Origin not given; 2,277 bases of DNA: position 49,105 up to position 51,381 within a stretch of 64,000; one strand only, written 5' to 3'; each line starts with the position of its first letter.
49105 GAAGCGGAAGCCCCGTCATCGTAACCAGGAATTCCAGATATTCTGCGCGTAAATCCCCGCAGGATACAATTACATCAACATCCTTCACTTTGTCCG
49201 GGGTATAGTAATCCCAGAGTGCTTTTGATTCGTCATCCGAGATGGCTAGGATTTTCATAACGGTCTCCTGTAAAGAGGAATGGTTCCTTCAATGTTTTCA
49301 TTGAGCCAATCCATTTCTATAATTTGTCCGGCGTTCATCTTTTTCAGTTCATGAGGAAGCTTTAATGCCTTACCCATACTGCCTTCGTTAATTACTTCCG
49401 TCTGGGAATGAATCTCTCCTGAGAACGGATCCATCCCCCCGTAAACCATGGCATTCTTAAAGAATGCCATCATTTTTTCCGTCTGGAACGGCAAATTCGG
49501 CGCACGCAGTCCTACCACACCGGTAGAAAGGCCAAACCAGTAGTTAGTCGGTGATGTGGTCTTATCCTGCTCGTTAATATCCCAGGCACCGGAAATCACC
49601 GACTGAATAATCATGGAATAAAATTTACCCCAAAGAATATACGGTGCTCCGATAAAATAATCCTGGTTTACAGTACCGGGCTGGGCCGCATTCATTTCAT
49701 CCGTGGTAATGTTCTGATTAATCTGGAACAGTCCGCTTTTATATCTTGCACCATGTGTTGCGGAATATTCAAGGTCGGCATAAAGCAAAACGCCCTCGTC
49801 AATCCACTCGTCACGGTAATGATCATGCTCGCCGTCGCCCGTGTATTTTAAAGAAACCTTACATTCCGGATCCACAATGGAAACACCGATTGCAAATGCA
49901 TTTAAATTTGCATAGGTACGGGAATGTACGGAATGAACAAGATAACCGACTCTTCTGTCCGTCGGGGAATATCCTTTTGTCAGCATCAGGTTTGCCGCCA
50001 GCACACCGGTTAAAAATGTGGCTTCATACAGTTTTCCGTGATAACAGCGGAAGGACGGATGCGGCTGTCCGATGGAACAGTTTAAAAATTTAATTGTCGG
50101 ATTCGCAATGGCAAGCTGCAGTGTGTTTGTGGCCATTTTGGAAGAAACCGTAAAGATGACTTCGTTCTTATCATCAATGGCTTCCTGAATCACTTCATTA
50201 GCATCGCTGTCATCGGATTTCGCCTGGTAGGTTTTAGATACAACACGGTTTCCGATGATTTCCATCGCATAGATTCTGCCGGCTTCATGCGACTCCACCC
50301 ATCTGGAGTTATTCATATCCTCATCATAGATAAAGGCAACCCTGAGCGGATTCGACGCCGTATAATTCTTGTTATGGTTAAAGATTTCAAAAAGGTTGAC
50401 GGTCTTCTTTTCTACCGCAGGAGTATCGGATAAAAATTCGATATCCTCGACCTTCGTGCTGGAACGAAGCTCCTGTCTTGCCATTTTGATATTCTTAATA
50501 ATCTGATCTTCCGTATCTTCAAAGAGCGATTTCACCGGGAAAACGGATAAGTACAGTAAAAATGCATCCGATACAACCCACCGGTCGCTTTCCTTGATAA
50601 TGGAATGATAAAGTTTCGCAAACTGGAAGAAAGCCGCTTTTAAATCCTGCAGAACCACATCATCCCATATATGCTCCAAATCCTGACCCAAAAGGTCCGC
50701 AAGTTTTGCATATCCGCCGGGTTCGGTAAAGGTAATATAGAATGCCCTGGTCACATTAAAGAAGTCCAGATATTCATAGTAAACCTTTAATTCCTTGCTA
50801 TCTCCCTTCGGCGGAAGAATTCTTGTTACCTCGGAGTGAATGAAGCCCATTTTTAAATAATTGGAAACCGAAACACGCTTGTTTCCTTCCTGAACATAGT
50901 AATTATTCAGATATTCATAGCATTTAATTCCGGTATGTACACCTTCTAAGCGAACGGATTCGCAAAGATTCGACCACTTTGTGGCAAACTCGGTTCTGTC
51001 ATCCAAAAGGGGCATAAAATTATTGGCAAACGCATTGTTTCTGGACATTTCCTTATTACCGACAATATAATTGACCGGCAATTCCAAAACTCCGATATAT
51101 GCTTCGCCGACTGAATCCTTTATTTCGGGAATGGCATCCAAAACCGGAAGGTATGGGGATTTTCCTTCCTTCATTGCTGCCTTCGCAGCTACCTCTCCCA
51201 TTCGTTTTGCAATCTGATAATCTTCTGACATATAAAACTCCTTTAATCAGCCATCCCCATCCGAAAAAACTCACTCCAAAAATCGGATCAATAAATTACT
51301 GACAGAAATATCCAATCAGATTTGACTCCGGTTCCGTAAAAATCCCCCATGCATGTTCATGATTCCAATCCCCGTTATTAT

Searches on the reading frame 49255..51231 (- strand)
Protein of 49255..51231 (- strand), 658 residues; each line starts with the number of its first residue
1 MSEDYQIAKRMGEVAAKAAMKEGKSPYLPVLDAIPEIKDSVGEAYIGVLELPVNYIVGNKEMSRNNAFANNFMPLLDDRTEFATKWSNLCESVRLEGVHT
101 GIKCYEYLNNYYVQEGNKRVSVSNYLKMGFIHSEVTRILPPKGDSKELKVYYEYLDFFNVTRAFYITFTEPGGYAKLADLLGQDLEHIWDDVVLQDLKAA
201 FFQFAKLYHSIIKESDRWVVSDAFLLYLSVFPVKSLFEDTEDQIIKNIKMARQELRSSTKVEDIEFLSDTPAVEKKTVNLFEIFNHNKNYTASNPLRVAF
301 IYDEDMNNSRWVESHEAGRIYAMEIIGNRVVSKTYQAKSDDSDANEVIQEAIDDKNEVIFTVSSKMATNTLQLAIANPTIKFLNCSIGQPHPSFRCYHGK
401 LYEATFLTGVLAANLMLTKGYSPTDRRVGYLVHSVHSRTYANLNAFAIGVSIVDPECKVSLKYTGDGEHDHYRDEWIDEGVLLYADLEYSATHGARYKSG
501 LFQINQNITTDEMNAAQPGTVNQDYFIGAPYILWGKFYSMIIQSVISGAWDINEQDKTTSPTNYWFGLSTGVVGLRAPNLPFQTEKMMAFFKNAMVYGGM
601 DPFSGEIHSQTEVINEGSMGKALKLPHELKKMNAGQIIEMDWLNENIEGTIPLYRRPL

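Call 34: search_protein_families(library=pfam, proteins=[window:49255-51231:-], max_evalue=0.001)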
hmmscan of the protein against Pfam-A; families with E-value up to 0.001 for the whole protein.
window:49255-51231:- (658 aa): 1 family
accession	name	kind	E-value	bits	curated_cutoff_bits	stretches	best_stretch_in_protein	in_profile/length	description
PF02608.20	Bmp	-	1.2e-11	44.6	24.1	1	297-466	3-165/301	ABC transporter substrate-binding protein PnrA-like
